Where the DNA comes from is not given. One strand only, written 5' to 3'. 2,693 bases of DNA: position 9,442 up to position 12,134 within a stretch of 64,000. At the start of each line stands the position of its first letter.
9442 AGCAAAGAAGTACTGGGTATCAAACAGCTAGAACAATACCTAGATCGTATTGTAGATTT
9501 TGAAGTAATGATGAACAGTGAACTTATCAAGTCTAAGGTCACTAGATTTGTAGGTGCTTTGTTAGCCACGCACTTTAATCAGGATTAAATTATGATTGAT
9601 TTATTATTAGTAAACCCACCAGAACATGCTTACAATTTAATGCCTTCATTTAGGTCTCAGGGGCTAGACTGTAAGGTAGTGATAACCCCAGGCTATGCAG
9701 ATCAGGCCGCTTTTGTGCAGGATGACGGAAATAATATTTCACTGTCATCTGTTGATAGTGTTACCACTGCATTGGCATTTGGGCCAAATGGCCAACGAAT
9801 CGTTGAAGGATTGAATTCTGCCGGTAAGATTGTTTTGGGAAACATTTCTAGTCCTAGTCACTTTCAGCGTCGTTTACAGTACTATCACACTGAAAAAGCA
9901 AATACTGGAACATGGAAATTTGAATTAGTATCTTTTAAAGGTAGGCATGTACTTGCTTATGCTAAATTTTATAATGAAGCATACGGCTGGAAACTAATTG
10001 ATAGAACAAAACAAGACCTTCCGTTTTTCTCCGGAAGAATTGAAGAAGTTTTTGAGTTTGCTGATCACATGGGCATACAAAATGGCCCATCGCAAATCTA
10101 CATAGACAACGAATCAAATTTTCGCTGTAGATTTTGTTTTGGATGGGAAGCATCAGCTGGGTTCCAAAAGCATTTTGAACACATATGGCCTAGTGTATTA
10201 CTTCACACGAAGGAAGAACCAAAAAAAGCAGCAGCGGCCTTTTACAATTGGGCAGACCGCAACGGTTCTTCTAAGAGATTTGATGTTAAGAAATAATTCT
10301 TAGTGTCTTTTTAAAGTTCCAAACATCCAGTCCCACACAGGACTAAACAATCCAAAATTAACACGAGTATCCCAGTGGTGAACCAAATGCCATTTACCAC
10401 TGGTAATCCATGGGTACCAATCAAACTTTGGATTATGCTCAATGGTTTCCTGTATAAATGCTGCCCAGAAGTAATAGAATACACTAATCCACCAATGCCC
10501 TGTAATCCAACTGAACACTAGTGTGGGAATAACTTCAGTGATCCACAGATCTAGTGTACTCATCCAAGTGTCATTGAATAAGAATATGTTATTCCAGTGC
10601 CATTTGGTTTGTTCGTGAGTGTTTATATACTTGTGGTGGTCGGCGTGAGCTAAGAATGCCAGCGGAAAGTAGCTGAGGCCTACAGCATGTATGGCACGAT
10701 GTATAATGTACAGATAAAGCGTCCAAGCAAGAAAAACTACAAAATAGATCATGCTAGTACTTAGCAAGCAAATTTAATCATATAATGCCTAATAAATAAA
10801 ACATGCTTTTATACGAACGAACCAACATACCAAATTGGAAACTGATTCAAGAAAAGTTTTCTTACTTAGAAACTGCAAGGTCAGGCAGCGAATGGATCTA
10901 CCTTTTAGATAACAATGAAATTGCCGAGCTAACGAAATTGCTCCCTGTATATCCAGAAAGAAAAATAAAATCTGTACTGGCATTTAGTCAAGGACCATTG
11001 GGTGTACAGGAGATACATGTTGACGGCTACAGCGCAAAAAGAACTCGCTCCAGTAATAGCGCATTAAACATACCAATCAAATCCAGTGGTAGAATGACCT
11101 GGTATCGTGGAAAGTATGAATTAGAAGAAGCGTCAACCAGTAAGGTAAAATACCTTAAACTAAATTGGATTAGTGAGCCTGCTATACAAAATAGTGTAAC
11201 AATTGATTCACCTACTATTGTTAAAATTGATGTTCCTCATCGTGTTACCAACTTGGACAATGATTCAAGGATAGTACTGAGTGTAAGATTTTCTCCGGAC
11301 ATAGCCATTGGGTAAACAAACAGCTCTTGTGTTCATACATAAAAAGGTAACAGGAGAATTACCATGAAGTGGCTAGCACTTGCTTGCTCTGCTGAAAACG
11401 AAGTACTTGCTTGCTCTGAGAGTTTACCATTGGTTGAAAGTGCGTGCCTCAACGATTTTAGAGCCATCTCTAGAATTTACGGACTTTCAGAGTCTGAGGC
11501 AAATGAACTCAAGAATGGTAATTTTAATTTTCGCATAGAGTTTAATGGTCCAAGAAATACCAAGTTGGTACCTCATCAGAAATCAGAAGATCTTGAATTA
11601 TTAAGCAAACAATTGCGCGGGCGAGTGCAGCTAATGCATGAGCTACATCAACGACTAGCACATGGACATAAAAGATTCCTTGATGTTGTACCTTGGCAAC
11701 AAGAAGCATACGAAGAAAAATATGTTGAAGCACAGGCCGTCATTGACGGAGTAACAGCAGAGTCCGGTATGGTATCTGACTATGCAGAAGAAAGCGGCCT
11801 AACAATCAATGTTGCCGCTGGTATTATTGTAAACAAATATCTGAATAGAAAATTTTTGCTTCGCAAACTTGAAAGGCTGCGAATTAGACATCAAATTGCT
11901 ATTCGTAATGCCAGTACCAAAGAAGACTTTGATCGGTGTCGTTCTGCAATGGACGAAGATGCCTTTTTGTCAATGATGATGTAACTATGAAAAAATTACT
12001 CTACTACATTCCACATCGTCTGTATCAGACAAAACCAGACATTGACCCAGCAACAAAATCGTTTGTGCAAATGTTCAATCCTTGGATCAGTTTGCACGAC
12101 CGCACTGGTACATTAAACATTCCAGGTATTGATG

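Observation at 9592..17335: Biosynthetic-cluster-like set of tailoring enzymes in a phage (acyl/amide/oxygenase chemistry)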

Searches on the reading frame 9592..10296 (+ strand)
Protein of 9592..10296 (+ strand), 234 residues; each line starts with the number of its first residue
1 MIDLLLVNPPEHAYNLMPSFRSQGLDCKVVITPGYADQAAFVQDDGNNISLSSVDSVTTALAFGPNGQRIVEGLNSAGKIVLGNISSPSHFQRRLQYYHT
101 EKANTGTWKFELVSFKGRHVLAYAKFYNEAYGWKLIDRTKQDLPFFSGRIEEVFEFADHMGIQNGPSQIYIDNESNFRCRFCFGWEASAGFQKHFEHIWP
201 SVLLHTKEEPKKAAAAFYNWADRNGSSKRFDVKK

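Call 3: search_protein_families(library=pfam, proteins=[window:9592-10296:+], max_evalue=0.1)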
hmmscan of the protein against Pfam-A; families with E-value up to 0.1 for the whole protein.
window:9592-10296:+ (234 aa): 1 family
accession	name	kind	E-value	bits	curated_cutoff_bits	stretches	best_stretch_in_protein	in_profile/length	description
PF19909.4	DUF6382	-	0.037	14.1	26.7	1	166-221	101-155/163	Domain of unknown function (DUF6382)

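Call 6: search_protein_families(library=phrogs, proteins=[window:9592-10296:+], max_evalue=0.01)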
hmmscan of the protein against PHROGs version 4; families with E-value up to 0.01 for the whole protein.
window:9592-10296:+ (234 aa): 0 families

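Call 11: search_protein_families(library=ncbifam, proteins=[window:9592-10296:+], max_evalue=0.1)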
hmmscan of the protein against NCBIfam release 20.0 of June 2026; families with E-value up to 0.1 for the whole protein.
window:9592-10296:+ (234 aa): 0 families

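Call 88: search_solved_structures(query=A10, max_evalue=10)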
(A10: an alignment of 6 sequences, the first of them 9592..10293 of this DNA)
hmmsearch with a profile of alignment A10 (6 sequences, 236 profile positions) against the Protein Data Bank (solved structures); distinct sequences matched with E-value up to 10: 20.
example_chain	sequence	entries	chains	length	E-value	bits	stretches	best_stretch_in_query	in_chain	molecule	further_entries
4jhj_A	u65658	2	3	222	0.86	12.2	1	108-138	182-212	MIF4G domain-containing protein B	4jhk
2i2o_A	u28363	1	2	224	0.88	12.1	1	108-138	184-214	eIF4G-like protein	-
4wdd_A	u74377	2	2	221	1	12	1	69-129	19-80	2',3'-cyclic-nucleotide 3'-phosphodiesterase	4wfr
4wdh_A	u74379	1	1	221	1.4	11.5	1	68-128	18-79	2',3'-cyclic-nucleotide 3'-phosphodiesterase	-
4wcc_A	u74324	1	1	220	1.7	11.2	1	69-129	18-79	2',3'-cyclic-nucleotide 3'-phosphodiesterase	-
4wex_A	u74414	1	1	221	1.7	11.2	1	68-128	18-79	2',3'-cyclic-nucleotide 3'-phosphodiesterase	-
9etl_A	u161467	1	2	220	1.9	11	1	69-128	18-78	2',3'-cyclic-nucleotide 3'-phosphodiesterase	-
9ert_A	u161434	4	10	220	2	11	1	69-128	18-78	2',3'-cyclic-nucleotide 3'-phosphodiesterase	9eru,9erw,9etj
7qzs_A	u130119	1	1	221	2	11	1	69-128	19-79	2',3'-cyclic-nucleotide 3'-phosphodiesterase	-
4wdb_A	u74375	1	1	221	2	11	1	69-128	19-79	2',3'-cyclic-nucleotide 3'-phosphodiesterase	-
4wde_A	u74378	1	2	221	2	11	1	69-128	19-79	2',3'-cyclic-nucleotide 3'-phosphodiesterase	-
4wcb_A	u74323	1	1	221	2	11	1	69-128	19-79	2',3'-cyclic-nucleotide 3'-phosphodiesterase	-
2xmi_A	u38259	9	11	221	2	11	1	69-128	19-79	2', 3'-CYCLIC-NUCLEOTIDE 3'-PHOSPHODIESTERASE | 2', 3'-CYCLIC NUCLEOTIDE 3'-PHOSPHODIESTERASE | 2,3-CYCLIC NUCLEOTIDE 3'-PHOSPHODIESTERASE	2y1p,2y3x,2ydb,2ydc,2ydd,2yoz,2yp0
4wda_A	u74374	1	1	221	2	11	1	69-128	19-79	2',3'-cyclic-nucleotide 3'-phosphodiesterase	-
2yq9_A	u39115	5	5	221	2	11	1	69-128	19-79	2', 3'-CYCLIC-NUCLEOTIDE 3'-PHOSPHODIESTERASE | 2', 3'-CYCLIC NUCLEOTIDE 3'-PHOSPHODIESTERASE | 2',3'-cyclic-nucleotide 3'-phosphodiesterase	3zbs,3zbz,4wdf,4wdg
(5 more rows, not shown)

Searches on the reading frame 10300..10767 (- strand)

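Call 3: search_protein_families(library=pfam, proteins=[window:10300-10767:-], max_evalue=0.1)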
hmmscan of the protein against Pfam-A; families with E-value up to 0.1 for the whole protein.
window:10300-10767:- (155 aa): 1 family
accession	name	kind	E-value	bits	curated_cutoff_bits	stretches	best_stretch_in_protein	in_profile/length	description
PF04116.19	FA_hydroxylase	-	1.5e-12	48.5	31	1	9-151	2-132/132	Fatty acid hydroxylase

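Call 6: search_protein_families(library=phrogs, proteins=[window:10300-10767:-], max_evalue=0.01)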
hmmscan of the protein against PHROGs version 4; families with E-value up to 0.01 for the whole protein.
window:10300-10767:- (155 aa): 0 families

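Call 11: search_protein_families(library=ncbifam, proteins=[window:10300-10767:-], max_evalue=0.1)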
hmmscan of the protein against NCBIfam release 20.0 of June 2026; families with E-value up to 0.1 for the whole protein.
window:10300-10767:- (155 aa): 0 families

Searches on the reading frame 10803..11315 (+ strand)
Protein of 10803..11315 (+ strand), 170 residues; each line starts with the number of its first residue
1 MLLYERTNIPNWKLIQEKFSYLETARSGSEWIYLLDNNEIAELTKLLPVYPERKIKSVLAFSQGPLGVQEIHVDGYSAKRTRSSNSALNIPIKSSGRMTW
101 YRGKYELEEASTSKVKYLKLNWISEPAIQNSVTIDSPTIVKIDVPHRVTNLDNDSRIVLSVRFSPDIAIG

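Call 3: search_protein_families(library=pfam, proteins=[window:10803-11315:+], max_evalue=0.1)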
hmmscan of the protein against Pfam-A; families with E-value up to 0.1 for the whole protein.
window:10803-11315:+ (170 aa): 0 families

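Call 6: search_protein_families(library=phrogs, proteins=[window:10803-11315:+], max_evalue=0.01)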
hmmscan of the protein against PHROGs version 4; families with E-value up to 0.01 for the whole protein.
window:10803-11315:+ (170 aa): 0 families

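Call 11: search_protein_families(library=ncbifam, proteins=[window:10803-11315:+], max_evalue=0.1)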
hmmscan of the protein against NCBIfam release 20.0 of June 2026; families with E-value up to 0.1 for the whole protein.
window:10803-11315:+ (170 aa): 0 families

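Call 87: search_solved_structures(query=A9, max_evalue=10)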
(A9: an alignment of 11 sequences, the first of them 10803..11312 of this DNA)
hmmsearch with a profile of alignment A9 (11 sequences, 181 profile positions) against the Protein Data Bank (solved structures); distinct sequences matched with E-value up to 10: 2.
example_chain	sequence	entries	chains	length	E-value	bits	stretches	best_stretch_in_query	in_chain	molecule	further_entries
2fbo_J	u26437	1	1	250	0.32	14.2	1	57-115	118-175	variable region-containing chitin-binding protein 3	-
3osv_A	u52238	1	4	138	1.3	12.1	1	81-125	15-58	Flagellar basal-body rod modification protein FlgD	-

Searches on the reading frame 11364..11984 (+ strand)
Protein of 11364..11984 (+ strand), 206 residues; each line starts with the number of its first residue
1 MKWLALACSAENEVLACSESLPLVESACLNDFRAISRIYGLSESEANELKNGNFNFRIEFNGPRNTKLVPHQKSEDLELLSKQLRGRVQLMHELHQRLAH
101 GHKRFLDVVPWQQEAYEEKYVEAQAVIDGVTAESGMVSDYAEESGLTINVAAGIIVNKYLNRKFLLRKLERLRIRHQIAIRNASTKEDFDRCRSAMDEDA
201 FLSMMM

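Call 3: search_protein_families(library=pfam, proteins=[window:11364-11984:+], max_evalue=0.1)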
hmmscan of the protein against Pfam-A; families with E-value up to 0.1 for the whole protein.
window:11364-11984:+ (206 aa): 0 families

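Call 6: search_protein_families(library=phrogs, proteins=[window:11364-11984:+], max_evalue=0.01)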
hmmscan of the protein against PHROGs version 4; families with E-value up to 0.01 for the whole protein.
window:11364-11984:+ (206 aa): 0 families

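Call 11: search_protein_families(library=ncbifam, proteins=[window:11364-11984:+], max_evalue=0.1)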
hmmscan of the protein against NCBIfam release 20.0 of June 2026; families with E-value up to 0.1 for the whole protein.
window:11364-11984:+ (206 aa): 0 families

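Call 113: search_protein_families(library=pfam, alignment_id=A12, max_evalue=0.01)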
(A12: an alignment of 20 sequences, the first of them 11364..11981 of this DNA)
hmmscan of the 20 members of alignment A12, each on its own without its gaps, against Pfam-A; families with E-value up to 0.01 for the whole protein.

A. member 1, window:11364-11981:+ (206 aa): 0 families

B. families by the number of members that match (of 20 scanned): 0 families

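Call 114: search_solved_structures(query=A12, max_evalue=10)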
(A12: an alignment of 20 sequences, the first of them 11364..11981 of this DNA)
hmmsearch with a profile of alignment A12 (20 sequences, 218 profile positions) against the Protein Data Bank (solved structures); distinct sequences matched with E-value up to 10: 1.
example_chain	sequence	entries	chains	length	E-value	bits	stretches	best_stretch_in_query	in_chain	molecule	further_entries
9zdx_C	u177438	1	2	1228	0.094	15.5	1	18-135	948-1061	BREX system P-loop protein BrxC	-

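Call 122: search_protein_representatives(alignment_id=A12)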
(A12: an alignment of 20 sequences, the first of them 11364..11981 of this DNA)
Query: 20 sequences, 218 profile positions. Proteins with E-value up to 0.001 (for the whole library): 1483; up to 1e-10: 388; up to 1e-30: 154. The best 150 are listed.
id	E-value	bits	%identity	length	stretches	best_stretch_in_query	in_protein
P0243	1.4e-72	260.2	-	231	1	4-214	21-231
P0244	8.1e-72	257.7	-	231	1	5-218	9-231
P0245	8.0e-70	251.1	-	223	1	1-215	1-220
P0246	2.0e-68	246.6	-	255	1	3-217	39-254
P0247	2.2e-67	243.2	-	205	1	1-199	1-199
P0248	7.7e-67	241.4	-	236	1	3-215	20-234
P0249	1.6e-66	240.4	-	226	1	4-218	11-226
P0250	6.6e-66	238.3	-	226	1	1-218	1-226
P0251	2.1e-65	236.7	-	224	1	4-213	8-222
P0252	7.8e-65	234.8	-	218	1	6-215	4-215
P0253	1.3e-64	234.1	-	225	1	4-214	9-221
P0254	1.7e-64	233.7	-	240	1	6-217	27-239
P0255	1.8e-64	233.6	-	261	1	5-217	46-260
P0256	2.7e-64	233.1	-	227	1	5-213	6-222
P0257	2.9e-64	233.0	-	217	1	6-216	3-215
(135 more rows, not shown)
